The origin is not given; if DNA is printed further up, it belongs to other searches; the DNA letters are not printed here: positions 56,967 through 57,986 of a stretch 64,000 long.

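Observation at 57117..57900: One-component HTH_17 + PTS-EIIA(2) fusion regulator heading the Ehr operon, preceded by a helically phased triple repeat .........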

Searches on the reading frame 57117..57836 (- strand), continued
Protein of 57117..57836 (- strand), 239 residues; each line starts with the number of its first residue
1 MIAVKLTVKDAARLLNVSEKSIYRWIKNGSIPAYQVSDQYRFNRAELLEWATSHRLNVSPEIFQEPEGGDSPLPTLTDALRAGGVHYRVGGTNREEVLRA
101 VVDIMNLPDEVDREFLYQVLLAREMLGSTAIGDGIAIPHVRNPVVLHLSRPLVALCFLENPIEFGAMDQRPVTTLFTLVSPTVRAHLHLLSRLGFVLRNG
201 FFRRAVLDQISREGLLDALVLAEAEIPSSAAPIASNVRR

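Call 44: find_homologous_proteins(query=A4, max_evalue=1e-10)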
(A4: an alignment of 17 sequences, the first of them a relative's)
Query A4 (17 sequences) (237 aa, profile of the alignment): 4449 proteins with E <= 1e-10 among 8000 candidates; the best 120 are listed.
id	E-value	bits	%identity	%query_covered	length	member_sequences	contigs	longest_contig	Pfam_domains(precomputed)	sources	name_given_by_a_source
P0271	3.6e-149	512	42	98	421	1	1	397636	PF12728.14,PF00359.28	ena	-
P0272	1.1e-106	373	41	98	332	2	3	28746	PF12728.14,PF13384.13,PF00359.28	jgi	jgi:nitrogen PTS system EIIA component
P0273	8.4e-99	348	45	99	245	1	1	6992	PF12728.14,PF00359.28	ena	-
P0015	9.4e-99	347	45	95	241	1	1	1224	PF12728.14,PF00359.28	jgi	jgi:PTS system nitrogen regulatory IIA component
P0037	1.4e-98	347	44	97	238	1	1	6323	PF12728.14,PF00359.28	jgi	jgi:PTS system nitrogen regulatory IIA component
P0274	1.7e-98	347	50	97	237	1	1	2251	PF12728.14,PF13384.13,PF13518.13,PF00359.28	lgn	-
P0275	2.4e-98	346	46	95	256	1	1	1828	PF12728.14,PF00359.28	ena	-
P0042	2.6e-98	346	44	94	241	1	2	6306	PF12728.14,PF00359.28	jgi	jgi:nitrogen PTS system EIIA component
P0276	4.5e-98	345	45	97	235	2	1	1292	PF12728.14,PF00359.28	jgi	jgi:PTS system nitrogen regulatory IIA component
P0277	6.4e-98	345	47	95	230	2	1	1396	PF12728.14,PF00359.28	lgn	-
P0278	6.6e-98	345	44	96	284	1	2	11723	PF12728.14,PF00359.28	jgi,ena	jgi:PTS system nitrogen regulatory IIA component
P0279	6.8e-98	345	47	97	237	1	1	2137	PF12728.14,PF00359.28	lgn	-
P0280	7.2e-98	345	45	95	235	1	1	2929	PF12728.14,PF00359.28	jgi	jgi:nitrogen PTS system EIIA component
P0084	9.8e-98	344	45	95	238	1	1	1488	PF12728.14,PF00359.28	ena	-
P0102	1.0e-97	344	45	95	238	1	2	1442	PF12728.14,PF00359.28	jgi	jgi:nitrogen PTS system EIIA component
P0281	1.4e-97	344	46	95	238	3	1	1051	PF12728.14,PF00359.28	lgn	-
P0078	1.6e-97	343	43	95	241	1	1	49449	PF12728.14,PF00376.30,PF00359.28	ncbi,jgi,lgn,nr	ncbi:MAG TPA: PTS sugar transporter subunit IIA [Tepidisphaeraceae bacterium]|jgi:PTS system nitroge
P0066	1.6e-97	343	42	95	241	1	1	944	PF12728.14,PF00376.30,PF00359.28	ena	-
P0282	1.8e-97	343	46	95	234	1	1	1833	PF12728.14,PF00359.28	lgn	-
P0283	2.0e-97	343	47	95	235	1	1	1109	PF12728.14,PF13384.13,PF00359.28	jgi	jgi:PTS system nitrogen regulatory IIA component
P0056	2.1e-97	343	44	93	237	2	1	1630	PF12728.14,PF00359.28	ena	-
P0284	2.1e-97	343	44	97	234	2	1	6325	PF12728.14,PF00359.28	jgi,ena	-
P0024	2.2e-97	343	45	92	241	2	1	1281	PF12728.14,PF00359.28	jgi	jgi:PTS system nitrogen regulatory IIA component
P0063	2.3e-97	343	44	96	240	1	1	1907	PF12728.14,PF00376.30,PF13384.13,PF00359.28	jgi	jgi:PTS system nitrogen regulatory IIA component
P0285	2.6e-97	343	46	96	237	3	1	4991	PF12728.14,PF00359.28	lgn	-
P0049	2.7e-97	343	42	95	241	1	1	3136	PF12728.14,PF00376.30,PF00359.28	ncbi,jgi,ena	-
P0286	3.1e-97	342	48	98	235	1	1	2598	PF12728.14,PF13384.13,PF00359.28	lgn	-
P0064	3.2e-97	342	43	95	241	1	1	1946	PF12728.14,PF00359.28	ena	-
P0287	3.4e-97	342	43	97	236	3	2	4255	PF12728.14,PF00359.28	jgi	jgi:PTS system nitrogen regulatory IIA component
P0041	3.5e-97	342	41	95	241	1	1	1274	PF12728.14,PF00376.30,PF13384.13,PF00359.28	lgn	-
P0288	3.7e-97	342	47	94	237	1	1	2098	PF12728.14,PF13384.13,PF00359.28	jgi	jgi:PTS system nitrogen regulatory IIA component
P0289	4.0e-97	342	45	96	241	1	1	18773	PF12728.14,PF00359.28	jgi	jgi:PTS system nitrogen regulatory IIA component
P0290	4.1e-97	342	42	95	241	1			PF12728.14,PF00359.28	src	-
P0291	4.2e-97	342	48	94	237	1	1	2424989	PF12728.14,PF13384.13,PF13518.13,PF00359.28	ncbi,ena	-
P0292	4.3e-97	342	47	96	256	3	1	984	PF12728.14,PF00359.28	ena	-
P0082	4.5e-97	342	44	96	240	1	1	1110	PF12728.14,PF00376.30,PF13384.13,PF00359.28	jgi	jgi:PTS system nitrogen regulatory IIA component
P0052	4.7e-97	342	44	93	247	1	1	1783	PF12728.14,PF00359.28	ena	-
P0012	4.8e-97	342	45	95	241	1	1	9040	PF12728.14,PF00359.28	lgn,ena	-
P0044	4.9e-97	342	42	97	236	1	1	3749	PF12728.14,PF00376.30,PF00359.28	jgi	jgi:nitrogen PTS system EIIA component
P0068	4.9e-97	342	45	94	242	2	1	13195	PF12728.14,PF00359.28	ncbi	ncbi:MAG: PTS sugar transporter subunit IIA [Tepidisphaerales bacterium]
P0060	5.1e-97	342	43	96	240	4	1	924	PF12728.14,PF00376.30,PF00359.28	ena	-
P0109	5.2e-97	342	46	95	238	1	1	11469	PF12728.14,PF00359.28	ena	-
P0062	5.4e-97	342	42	97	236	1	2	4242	PF12728.14,PF00376.30,PF00359.28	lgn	-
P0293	5.6e-97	342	47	98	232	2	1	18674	PF12728.14,PF00376.30,PF00359.28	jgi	jgi:PTS system nitrogen regulatory IIA component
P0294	5.7e-97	342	46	94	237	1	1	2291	PF12728.14,PF00359.28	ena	-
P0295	5.7e-97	342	48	97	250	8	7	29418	PF12728.14,PF13384.13,PF13518.13,PF13542.13,PF00359.28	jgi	jgi:PTS system nitrogen regulatory IIA component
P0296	5.9e-97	342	42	95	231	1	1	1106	PF12728.14,PF00376.30,PF00359.28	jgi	jgi:PTS system nitrogen regulatory IIA component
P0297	6.0e-97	342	42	100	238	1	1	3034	PF12728.14,PF00359.28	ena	-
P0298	6.2e-97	341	46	95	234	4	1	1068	PF12728.14,PF00359.28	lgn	-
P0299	6.3e-97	341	47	96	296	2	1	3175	PF12728.14,PF00359.28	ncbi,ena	-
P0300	6.8e-97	341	47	94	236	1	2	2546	PF12728.14,PF00359.28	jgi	jgi:PTS system nitrogen regulatory IIA component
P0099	7.7e-97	341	42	95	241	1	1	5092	PF12728.14,PF00376.30,PF13384.13,PF00359.28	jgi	-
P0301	7.7e-97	341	45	95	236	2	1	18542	PF12728.14,PF13384.13,PF00359.28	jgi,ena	-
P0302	7.7e-97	341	48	100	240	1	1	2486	PF12728.14,PF13384.13,PF13518.13,PF00359.28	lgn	-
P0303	7.9e-97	341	47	97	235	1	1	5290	PF12728.14,PF00359.28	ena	-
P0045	8.3e-97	341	42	95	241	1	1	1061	PF12728.14,PF00376.30,PF13384.13,PF00359.28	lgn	-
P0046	8.6e-97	341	42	95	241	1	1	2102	PF12728.14,PF00376.30,PF13384.13,PF00359.28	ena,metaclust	metaclust:\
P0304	8.8e-97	341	46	93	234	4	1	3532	PF12728.14,PF00359.28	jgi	jgi:PTS system nitrogen regulatory IIA component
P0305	9.6e-97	341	45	93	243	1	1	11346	PF12728.14,PF00359.28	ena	-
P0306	9.6e-97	341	48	95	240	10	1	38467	PF12728.14,PF00359.28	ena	-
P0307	1.0e-96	341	46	95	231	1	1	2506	PF12728.14,PF00359.28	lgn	-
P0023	1.0e-96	341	45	92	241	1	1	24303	PF12728.14,PF00359.28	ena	-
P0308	1.0e-96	341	46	100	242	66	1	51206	PF12728.14,PF13384.13,PF00359.28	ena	-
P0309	1.0e-96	341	48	93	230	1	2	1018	PF12728.14,PF00359.28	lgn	-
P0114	1.1e-96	341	43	95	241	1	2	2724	PF12728.14,PF00359.28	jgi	jgi:nitrogen PTS system EIIA component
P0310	1.1e-96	341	46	95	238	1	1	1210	PF12728.14,PF00376.30,PF00359.28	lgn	-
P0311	1.2e-96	341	46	95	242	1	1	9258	PF12728.14,PF13384.13,PF00359.28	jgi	jgi:nitrogen PTS system EIIA component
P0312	1.3e-96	340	43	100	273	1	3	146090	PF12728.14,PF00359.28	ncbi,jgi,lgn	jgi:PTS system nitrogen regulatory IIA component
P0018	1.3e-96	340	44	95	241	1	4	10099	PF12728.14,PF00359.28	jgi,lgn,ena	jgi:PTS system nitrogen regulatory IIA component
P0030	1.3e-96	340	47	90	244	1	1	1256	PF12728.14,PF00359.28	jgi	jgi:nitrogen PTS system EIIA component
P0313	1.3e-96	340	45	98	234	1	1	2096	PF12728.14,PF00359.28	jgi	jgi:PTS system nitrogen regulatory IIA component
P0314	1.3e-96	340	45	97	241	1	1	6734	PF12728.14,PF00376.30,PF00359.28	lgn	-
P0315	1.4e-96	340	46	95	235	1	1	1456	PF12728.14,PF00359.28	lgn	-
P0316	1.4e-96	340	48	100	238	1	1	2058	PF12728.14,PF00359.28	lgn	-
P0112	1.4e-96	340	45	97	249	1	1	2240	PF12728.14,PF00359.28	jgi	jgi:PTS system nitrogen regulatory IIA component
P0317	1.4e-96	340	42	99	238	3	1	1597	PF12728.14,PF00359.28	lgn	-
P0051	1.4e-96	340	42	95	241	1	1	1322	PF12728.14,PF00376.30,PF13384.13,PF00359.28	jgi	-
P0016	1.4e-96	340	42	97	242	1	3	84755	PF12728.14,PF00359.28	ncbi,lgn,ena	-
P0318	1.4e-96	340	44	97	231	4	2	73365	PF12728.14,PF00359.28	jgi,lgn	jgi:nitrogen PTS system EIIA component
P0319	1.4e-96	340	43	99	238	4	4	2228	PF12728.14,PF00376.30,PF00359.28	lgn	-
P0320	1.5e-96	340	49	99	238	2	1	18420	PF12728.14,PF13384.13,PF13518.13,PF00359.28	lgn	-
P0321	1.5e-96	340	46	98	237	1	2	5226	PF12728.14,PF00376.30,PF00359.28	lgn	-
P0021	1.5e-96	340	44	95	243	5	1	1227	PF12728.14,PF00359.28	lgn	-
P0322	1.5e-96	340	47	94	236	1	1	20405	PF12728.14,PF00359.28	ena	-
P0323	1.6e-96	340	49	98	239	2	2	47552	PF12728.14,PF00359.28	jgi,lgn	jgi:PTS system nitrogen regulatory IIA component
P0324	1.7e-96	340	44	94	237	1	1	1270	PF12728.14,PF00359.28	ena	-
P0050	1.7e-96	340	42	95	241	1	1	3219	PF12728.14,PF00376.30,PF13384.13,PF00359.28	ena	-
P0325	1.7e-96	340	47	97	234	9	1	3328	PF12728.14,PF00359.28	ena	-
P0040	1.7e-96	340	47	93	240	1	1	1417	PF12728.14,PF00359.28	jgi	jgi:nitrogen PTS system EIIA component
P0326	1.9e-96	340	47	96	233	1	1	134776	PF12728.14,PF00359.28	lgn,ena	-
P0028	1.9e-96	340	45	93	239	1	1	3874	PF12728.14,PF00359.28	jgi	jgi:PTS system nitrogen regulatory IIA component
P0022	1.9e-96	340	43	95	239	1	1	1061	PF12728.14,PF00359.28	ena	-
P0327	1.9e-96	340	44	93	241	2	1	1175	PF12728.14,PF13384.13,PF00359.28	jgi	jgi:PTS system nitrogen regulatory IIA component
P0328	1.9e-96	340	45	96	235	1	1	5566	PF12728.14,PF00359.28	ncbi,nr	ncbi:MAG: PTS sugar transporter subunit IIA [Candidatus Omnitrophica bacterium]|nr:PTS sugar transpo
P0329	1.9e-96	340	49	94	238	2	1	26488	PF12728.14,PF13384.13,PF13518.13,PF00359.28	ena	-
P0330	1.9e-96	340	46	100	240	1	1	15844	PF12728.14,PF00359.28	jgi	jgi:nitrogen PTS system EIIA component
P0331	2.0e-96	340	46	99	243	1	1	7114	PF12728.14,PF00359.28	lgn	-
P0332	2.0e-96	340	46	94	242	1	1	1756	PF12728.14,PF00359.28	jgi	jgi:PTS system nitrogen regulatory IIA component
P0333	2.0e-96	340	49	99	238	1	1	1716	PF12728.14,PF13384.13,PF13518.13,PF00359.28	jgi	-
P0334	2.0e-96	340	48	94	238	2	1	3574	PF12728.14,PF00359.28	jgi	jgi:PTS system nitrogen regulatory IIA component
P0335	2.0e-96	340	45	95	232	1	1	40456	PF12728.14,PF00359.28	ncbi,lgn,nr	ncbi:MAG: PTS sugar transporter subunit IIA [Desulfobacterales bacterium]|nr:PTS sugar transporter s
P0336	2.0e-96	340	50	93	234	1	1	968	PF12728.14,PF00359.28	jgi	jgi:PTS system nitrogen regulatory IIA component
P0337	2.1e-96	340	46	98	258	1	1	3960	PF12728.14,PF00359.28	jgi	jgi:PTS system nitrogen regulatory IIA component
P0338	2.2e-96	340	44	95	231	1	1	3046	PF12728.14,PF00359.28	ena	-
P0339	2.2e-96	340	45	98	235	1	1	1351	PF12728.14,PF13551.13,PF13518.13,PF00359.28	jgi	jgi:PTS system nitrogen regulatory IIA component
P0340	2.3e-96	340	47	96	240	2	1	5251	PF12728.14,PF13384.13,PF00359.28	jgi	jgi:nitrogen PTS system EIIA component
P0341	2.3e-96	340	44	99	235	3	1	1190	PF12728.14,PF00359.28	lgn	-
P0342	2.4e-96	340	50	95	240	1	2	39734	PF12728.14,PF13518.13,PF00359.28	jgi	jgi:PTS system nitrogen regulatory IIA component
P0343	2.4e-96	340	46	94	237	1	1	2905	PF12728.14,PF00359.28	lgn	-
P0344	2.4e-96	340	45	97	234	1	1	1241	PF12728.14,PF00359.28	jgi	-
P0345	2.4e-96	340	48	94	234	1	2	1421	PF12728.14,PF00376.30,PF00359.28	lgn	-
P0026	2.4e-96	340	44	95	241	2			PF12728.14,PF00359.28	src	-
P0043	2.4e-96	340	43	93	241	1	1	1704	PF12728.14,PF00376.30,PF13384.13,PF00359.28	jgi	jgi:PTS system nitrogen regulatory IIA component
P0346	2.5e-96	340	47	100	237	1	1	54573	PF12728.14,PF00359.28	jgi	jgi:PTS system nitrogen regulatory IIA component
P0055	2.7e-96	339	45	95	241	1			PF12728.14,PF00376.30,PF13384.13,PF00359.28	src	-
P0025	2.7e-96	339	44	95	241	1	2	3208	PF12728.14,PF00359.28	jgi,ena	-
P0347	2.7e-96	339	44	95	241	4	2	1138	PF12728.14,PF00359.28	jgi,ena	-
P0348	2.7e-96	339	44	97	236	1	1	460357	PF12728.14,PF00376.30,PF00359.28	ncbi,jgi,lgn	ncbi:MAG TPA: PTS sugar transporter subunit IIA [Planctomycetota bacterium]|jgi:PTS system nitrogen 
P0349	2.8e-96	339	49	94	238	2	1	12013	PF12728.14,PF13384.13,PF00359.28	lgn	-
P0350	2.9e-96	339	48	96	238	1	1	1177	PF12728.14,PF13384.13,PF13518.13,PF00359.28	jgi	-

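Call 45: find_encoding_contigs(protein=P0228, flank=6000, max_places=3)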
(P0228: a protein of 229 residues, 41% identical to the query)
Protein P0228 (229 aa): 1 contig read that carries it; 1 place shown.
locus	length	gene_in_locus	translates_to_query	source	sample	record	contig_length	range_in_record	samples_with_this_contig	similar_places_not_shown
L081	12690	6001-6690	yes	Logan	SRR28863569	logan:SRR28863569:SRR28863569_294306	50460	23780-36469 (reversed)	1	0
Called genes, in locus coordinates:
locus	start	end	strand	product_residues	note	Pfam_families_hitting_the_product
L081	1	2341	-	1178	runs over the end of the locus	PF00668:Condensation, PF00550:PP-binding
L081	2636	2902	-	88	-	PF23297:ACP_SdgA_C (weak), PF00550:PP-binding (weak)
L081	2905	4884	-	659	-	PF13522:GATase_6, PF13537:GATase_7, PF00733:Asn_synthase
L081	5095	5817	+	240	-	PF22624:AASDHPPT_N (weak), PF01648:ACPS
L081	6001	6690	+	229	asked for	PF12728:HTH_17 (weak), PF00359:PTS_EIIA_2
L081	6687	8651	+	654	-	PF00361:Proton_antipo_M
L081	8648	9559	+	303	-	PF00146:NADHdh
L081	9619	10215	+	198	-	PF00420:Oxidored_q2 (weak)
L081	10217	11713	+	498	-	PF00361:Proton_antipo_M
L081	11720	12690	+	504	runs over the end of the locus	PF00346:Complex1_49kDa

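Call 46: find_encoding_contigs(protein=P0171, flank=6000, max_places=3)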
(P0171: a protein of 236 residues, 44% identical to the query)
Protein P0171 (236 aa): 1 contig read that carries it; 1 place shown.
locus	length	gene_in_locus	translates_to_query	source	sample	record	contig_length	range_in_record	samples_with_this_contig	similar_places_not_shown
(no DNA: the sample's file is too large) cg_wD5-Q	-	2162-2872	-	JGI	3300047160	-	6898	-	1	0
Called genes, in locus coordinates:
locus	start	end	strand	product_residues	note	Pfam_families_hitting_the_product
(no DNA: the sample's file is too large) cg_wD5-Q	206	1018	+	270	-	-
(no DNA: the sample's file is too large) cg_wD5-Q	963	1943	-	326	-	PF00561:Abhydrolase_1, PF12146:Hydrolase_4, PF12697:Abhydrolase_6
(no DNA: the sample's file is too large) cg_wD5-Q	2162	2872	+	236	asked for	PF12728:HTH_17 (weak), PF00359:PTS_EIIA_2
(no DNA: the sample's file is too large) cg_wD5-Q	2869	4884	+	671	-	PF00361:Proton_antipo_M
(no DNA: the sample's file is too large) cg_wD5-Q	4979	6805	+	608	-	PF16697:Yop-YscD_cpl, PF00498:FHA, PF00158:Sigma54_activat, PF14532:Sigma54_activ_2, PF25601:AAA_lid_14, PF02954:HTH_8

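Call 47: find_encoding_contigs(protein=P0166, flank=5000, max_places=2)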
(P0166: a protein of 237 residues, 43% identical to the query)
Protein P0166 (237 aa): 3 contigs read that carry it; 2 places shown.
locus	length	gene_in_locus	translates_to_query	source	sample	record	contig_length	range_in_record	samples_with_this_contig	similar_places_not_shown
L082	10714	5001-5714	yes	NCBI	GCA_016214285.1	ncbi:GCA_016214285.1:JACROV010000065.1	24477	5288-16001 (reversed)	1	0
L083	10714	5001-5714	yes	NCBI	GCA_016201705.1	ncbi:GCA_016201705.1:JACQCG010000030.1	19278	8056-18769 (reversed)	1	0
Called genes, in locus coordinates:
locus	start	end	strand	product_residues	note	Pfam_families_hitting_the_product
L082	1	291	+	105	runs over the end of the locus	PF12840:HTH_20 (weak), PF01022:HTH_5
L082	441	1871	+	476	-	PF01842:ACT (weak), PF13291:ACT_4 (weak), PF00390:malic, PF03949:Malic_M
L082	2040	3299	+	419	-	PF03600:CitMHS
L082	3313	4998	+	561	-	PF00916:Sulfate_transp, PF01740:STAS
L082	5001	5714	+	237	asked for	PF12728:HTH_17 (weak), PF00359:PTS_EIIA_2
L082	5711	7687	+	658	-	PF00361:Proton_antipo_M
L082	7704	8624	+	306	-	PF00146:NADHdh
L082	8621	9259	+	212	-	-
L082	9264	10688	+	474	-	PF00361:Proton_antipo_M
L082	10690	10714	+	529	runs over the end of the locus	PF00329:Complex1_30kDa (faint), PF00346:Complex1_49kDa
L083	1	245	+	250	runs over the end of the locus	PF00480:ROK, PF04430:DUF498 (weak)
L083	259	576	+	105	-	PF12840:HTH_20 (weak), PF01022:HTH_5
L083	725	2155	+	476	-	PF01842:ACT (weak), PF13291:ACT_4 (weak), PF00390:malic, PF03949:Malic_M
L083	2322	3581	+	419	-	PF03600:CitMHS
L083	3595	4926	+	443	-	PF00916:Sulfate_transp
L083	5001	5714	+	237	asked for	PF12728:HTH_17 (weak), PF00359:PTS_EIIA_2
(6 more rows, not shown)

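Call 48: find_encoding_contigs(protein=P0235, flank=5000, max_places=2)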
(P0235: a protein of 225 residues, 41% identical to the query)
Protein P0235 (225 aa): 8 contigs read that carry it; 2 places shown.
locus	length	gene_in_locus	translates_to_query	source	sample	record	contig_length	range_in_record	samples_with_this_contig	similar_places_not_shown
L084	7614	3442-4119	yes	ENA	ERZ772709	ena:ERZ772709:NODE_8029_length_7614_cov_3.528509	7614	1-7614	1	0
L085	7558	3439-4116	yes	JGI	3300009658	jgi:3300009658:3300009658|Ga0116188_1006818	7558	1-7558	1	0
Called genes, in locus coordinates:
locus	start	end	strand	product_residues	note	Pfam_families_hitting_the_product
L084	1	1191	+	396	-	?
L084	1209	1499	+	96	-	PF00111:Fer2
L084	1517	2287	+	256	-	-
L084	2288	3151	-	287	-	PF01694:Rhomboid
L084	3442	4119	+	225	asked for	PF12728:HTH_17, PF00359:PTS_EIIA_2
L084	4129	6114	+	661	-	PF00361:Proton_antipo_M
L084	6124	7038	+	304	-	PF00146:NADHdh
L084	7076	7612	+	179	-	?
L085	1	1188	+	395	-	?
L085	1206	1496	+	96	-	PF00111:Fer2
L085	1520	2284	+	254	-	-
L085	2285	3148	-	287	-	PF01694:Rhomboid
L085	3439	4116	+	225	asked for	PF12728:HTH_17, PF00359:PTS_EIIA_2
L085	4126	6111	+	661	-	PF00361:Proton_antipo_M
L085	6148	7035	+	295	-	PF00146:NADHdh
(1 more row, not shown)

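Call 49: find_encoding_contigs(protein=P0243, flank=5000, max_places=2)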
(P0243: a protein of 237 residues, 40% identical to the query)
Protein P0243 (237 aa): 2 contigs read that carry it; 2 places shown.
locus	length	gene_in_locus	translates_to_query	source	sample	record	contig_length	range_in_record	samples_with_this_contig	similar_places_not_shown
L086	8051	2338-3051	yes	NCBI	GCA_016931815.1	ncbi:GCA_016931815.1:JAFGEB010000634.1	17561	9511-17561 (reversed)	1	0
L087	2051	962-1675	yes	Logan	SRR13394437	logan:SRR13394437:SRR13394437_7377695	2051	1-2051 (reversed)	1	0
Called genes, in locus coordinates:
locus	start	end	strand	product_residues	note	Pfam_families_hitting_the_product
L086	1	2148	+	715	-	?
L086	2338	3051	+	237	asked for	PF12728:HTH_17, PF00359:PTS_EIIA_2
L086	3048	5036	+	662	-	PF00361:Proton_antipo_M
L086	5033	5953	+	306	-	PF00146:NADHdh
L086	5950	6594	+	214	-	-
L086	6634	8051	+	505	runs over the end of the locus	PF00361:Proton_antipo_M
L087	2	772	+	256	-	?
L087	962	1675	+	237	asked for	PF12728:HTH_17, PF00359:PTS_EIIA_2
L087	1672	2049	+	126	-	?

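Call 50: find_encoding_contigs(protein=P0257, flank=5000, max_places=2)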
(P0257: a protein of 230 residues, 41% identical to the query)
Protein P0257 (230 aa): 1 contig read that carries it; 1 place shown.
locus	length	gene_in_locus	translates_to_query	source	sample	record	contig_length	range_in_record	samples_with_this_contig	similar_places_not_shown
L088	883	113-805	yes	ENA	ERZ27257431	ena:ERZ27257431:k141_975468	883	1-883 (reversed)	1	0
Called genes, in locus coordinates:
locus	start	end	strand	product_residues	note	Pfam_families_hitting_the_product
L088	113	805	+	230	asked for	PF12728:HTH_17 (weak), PF00359:PTS_EIIA_2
